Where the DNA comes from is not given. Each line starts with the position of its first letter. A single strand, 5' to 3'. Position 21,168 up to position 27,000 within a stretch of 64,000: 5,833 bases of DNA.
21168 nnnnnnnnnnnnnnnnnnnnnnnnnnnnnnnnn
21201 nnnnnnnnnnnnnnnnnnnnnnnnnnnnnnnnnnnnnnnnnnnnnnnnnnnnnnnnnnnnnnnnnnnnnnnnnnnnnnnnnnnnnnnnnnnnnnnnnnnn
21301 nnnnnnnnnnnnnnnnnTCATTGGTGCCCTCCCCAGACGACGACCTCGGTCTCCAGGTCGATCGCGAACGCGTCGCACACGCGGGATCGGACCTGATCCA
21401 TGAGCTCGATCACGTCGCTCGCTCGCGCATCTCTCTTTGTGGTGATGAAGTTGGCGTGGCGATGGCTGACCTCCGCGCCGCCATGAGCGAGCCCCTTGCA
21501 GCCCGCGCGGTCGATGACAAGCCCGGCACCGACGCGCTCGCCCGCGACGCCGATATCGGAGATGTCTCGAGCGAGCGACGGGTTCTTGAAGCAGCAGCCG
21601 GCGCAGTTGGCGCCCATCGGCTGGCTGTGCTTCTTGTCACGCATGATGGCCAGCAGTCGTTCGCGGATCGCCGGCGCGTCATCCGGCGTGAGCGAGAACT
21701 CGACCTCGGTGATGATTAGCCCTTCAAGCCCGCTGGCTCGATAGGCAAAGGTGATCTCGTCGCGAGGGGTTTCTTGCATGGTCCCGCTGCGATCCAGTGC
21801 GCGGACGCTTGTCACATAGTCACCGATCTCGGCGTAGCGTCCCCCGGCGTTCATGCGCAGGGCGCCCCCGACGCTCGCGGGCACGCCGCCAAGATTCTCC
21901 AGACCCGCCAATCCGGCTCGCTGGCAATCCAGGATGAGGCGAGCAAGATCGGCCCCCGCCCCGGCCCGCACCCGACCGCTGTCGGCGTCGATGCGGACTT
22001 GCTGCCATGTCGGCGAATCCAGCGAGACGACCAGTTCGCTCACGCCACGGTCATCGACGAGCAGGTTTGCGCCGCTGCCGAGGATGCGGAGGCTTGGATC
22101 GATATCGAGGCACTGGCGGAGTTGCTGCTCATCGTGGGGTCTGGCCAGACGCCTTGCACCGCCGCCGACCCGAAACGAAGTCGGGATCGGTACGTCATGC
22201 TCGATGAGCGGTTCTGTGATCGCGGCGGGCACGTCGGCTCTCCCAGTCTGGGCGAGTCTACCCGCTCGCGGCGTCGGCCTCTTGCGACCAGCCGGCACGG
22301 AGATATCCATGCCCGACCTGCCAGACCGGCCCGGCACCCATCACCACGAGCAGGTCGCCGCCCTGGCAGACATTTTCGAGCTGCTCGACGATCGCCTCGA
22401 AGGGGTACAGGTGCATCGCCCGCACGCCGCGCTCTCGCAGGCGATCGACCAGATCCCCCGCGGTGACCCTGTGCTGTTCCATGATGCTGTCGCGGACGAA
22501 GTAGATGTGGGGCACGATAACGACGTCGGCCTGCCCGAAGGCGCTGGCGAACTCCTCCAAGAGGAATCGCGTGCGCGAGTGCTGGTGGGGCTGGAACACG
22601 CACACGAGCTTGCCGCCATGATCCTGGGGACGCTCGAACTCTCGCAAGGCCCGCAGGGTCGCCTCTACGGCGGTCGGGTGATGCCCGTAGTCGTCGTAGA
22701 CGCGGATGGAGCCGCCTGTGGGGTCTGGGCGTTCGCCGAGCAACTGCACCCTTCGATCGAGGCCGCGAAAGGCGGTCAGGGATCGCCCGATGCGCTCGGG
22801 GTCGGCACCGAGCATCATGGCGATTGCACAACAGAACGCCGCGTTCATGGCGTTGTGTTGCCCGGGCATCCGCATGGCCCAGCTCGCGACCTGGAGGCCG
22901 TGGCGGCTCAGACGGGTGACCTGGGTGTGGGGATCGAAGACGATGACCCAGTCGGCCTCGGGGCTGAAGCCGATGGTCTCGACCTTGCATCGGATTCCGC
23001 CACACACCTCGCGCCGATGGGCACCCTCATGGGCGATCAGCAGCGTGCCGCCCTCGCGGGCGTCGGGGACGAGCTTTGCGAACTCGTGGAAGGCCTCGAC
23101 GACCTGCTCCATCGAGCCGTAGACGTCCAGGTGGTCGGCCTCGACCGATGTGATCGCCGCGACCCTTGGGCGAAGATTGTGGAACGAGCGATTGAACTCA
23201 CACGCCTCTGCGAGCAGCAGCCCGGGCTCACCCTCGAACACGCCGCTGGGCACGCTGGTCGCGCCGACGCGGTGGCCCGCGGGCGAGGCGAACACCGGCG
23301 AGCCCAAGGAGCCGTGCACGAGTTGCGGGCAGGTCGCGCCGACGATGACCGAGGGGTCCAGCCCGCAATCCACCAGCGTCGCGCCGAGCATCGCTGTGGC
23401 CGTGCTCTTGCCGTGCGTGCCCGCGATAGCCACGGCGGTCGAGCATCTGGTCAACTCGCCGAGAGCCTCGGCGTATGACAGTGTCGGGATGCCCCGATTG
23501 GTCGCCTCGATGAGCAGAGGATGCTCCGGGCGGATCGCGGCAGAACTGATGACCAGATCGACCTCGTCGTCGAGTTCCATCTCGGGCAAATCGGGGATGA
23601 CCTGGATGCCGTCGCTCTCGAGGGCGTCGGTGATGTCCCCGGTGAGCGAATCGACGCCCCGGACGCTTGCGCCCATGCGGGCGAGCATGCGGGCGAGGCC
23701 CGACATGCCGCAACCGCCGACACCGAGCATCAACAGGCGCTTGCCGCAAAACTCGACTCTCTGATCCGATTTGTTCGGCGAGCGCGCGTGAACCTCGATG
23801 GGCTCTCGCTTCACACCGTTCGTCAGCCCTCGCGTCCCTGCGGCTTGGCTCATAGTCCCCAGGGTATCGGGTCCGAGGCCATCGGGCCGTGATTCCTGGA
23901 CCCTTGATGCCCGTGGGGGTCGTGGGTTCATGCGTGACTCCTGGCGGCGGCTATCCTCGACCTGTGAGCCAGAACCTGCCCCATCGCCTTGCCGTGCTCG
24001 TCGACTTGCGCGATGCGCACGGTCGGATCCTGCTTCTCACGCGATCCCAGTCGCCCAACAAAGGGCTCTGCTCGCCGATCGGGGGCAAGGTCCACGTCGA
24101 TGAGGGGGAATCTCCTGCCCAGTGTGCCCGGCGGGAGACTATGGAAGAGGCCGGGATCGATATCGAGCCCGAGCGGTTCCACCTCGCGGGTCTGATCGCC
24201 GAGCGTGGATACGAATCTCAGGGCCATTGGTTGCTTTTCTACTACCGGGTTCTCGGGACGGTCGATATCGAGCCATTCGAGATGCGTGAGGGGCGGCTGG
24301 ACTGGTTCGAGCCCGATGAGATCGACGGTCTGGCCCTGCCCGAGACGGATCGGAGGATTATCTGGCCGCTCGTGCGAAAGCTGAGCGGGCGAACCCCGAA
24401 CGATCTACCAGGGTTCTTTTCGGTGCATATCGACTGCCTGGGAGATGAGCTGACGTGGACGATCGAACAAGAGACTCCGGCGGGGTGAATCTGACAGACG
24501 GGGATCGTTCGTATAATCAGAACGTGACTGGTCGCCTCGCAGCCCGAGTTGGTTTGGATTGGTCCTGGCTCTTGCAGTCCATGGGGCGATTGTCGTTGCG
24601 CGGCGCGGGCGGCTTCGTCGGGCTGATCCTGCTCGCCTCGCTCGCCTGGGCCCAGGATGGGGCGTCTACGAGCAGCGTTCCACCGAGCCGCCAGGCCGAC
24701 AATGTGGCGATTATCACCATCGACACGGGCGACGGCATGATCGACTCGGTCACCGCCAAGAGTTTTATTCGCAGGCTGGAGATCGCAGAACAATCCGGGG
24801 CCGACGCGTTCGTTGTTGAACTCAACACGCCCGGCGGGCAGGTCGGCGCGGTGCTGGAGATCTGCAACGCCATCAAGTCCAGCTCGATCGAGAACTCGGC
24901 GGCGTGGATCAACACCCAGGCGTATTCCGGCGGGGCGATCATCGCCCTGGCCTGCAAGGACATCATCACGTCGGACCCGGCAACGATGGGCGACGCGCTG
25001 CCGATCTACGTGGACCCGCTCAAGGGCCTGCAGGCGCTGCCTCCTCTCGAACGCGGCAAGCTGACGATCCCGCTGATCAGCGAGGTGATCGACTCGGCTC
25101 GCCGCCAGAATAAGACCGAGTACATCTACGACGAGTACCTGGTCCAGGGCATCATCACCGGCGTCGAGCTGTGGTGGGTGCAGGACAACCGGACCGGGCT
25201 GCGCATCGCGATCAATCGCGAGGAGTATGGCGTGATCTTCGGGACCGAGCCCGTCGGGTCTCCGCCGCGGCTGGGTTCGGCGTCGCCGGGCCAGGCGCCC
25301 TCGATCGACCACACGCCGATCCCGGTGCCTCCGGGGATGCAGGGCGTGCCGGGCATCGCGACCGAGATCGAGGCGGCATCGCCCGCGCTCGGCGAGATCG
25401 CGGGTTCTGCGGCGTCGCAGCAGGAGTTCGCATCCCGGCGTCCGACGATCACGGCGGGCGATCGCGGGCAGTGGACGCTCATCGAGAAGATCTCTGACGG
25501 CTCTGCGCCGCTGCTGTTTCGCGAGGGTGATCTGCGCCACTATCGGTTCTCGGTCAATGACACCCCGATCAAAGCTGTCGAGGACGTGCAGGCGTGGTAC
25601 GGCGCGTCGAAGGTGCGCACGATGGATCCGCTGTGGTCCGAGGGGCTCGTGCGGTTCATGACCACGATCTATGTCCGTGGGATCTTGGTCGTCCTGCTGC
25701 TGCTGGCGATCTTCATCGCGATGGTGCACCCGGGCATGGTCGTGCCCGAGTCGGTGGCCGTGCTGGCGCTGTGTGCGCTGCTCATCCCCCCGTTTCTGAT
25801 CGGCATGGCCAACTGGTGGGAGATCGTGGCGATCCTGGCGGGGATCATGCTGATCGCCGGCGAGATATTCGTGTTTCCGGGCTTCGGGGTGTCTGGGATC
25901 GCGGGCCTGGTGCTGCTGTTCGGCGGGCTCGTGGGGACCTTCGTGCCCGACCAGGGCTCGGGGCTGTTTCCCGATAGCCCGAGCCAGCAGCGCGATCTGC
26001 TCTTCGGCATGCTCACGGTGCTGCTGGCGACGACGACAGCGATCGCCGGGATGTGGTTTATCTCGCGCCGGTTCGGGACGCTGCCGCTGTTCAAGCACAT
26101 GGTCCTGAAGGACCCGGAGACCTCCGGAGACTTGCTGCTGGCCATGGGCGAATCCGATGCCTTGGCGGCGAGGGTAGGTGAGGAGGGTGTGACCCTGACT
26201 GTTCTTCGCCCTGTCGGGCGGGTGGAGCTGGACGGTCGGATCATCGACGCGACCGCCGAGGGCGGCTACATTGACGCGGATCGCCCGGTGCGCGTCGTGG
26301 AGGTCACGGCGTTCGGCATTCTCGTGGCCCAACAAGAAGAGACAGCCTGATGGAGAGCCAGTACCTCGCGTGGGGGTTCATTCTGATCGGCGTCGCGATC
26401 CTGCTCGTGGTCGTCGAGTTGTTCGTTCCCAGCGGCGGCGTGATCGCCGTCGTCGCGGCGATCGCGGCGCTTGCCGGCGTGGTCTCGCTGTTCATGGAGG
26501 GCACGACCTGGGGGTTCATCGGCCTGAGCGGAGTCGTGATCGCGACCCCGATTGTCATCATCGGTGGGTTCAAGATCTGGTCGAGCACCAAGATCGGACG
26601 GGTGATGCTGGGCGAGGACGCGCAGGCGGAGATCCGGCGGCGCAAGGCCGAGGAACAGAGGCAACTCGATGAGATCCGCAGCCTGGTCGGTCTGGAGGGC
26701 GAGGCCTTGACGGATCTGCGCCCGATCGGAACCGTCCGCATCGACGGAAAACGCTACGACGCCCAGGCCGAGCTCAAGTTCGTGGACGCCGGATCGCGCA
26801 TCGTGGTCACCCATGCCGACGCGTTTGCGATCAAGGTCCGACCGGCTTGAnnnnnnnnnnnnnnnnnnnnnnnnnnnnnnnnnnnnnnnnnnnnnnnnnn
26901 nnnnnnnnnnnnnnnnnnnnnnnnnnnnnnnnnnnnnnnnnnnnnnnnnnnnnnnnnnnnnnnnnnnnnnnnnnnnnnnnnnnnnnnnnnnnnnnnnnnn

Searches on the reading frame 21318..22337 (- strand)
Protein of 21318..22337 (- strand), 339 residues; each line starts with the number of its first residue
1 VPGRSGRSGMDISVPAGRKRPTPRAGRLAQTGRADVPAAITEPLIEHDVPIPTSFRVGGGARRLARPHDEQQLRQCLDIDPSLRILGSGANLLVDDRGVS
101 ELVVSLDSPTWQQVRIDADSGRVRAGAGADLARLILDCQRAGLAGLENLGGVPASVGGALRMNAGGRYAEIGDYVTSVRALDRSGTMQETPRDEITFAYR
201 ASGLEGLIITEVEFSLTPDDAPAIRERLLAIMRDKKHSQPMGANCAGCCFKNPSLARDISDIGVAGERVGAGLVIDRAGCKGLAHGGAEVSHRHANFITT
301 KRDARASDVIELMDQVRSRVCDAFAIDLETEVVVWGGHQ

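Call 53: search_protein_families(library=pfam, proteins=[window:21318-22337:-], max_evalue=0.0001)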
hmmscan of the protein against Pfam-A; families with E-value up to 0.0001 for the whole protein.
window:21318-22337:- (339 aa): 2 families
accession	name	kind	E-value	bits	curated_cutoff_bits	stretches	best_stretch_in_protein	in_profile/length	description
PF02873.21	MurB_C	-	2.5e-27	95.4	27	1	224-334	2-98/99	UDP-N-acetylenolpyruvoylglucosamine reductase, C-terminal domain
PF01565.28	FAD_binding_4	-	3.4e-16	59.7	26.4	1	64-190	4-138/139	FAD binding domain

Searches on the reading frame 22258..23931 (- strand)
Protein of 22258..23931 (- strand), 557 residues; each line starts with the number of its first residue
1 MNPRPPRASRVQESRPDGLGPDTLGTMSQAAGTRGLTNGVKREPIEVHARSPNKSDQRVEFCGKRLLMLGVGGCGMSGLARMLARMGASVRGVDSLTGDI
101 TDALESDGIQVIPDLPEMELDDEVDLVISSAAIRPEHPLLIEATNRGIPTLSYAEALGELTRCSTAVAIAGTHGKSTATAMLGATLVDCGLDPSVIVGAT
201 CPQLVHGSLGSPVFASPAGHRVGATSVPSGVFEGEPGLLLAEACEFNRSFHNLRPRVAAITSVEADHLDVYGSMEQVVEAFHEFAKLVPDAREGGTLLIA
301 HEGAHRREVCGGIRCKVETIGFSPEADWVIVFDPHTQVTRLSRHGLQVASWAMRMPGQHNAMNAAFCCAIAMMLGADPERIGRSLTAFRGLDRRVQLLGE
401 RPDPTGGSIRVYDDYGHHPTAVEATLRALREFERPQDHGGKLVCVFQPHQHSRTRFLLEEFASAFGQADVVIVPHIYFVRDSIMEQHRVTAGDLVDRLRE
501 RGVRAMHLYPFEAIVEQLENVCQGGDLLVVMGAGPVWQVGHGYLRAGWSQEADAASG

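Call 53: search_protein_families(library=pfam, proteins=[window:22258-23931:-], max_evalue=0.0001)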
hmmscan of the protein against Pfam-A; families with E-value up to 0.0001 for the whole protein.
window:22258-23931:- (557 aa): 3 families
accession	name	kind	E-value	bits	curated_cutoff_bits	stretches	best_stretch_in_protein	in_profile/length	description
PF02875.26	Mur_ligase_C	-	6.8e-18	66.2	28.4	1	393-534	1-127/127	Mur ligase, glutamate ligase domain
PF01225.30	Mur_ligase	-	8.4e-16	58.6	21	1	68-162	4-92/95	Mur ligase family, catalytic domain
PF08245.18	Mur_ligase_M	-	1.3e-15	58.4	24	1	169-371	1-200/200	Mur ligase middle domain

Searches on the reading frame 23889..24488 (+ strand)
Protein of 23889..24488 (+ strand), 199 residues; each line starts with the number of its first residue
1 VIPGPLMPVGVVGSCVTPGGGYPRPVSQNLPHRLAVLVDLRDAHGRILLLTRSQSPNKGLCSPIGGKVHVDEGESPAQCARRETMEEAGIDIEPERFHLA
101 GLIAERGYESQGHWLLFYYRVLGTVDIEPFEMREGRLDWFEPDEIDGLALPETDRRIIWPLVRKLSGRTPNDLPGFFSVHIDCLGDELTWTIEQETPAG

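Call 54: search_protein_families(library=pfam, proteins=[window:23889-24488:+], max_evalue=0.0001)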
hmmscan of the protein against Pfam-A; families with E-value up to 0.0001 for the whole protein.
window:23889-24488:+ (199 aa): 1 family
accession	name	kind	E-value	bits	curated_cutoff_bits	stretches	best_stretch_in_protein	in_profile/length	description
PF00293.34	NUDIX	-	1.9e-18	67.2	21.1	1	32-153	2-122/134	NUDIX domain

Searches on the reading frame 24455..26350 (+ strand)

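Call 53: search_protein_families(library=pfam, proteins=[window:24455-26350:+], max_evalue=0.0001)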
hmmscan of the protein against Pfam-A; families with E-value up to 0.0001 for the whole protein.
window:24455-26350:+ (631 aa): 4 families
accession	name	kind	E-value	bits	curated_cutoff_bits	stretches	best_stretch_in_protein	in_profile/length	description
PF24961.1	NfeD_membrane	-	2.7e-18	66.6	26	1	407-536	2-117/119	NfeD integral membrane domain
PF25145.1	NfeD1b_N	-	5e-17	62.6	40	1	100-184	15-98/189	NfeD1b, N-terminal domain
PF01957.25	NfeD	-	3.9e-09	37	29.1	1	573-617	4-48/57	NfeD-like C-terminal, partner-binding domain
PF01972.22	SDH_protease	-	8e-05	22.2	31.3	0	123-182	98-156/286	ClpP-like SDH-type serine proteinase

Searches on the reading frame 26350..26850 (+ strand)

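Call 53: search_protein_families(library=pfam, proteins=[window:26350-26850:+], max_evalue=0.0001)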
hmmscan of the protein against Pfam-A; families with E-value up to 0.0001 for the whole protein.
window:26350-26850:+ (166 aa): 1 family
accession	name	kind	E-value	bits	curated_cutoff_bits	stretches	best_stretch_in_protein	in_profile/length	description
PF01957.25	NfeD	-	7.5e-11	42.5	29.1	1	111-165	3-57/57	NfeD-like C-terminal, partner-binding domain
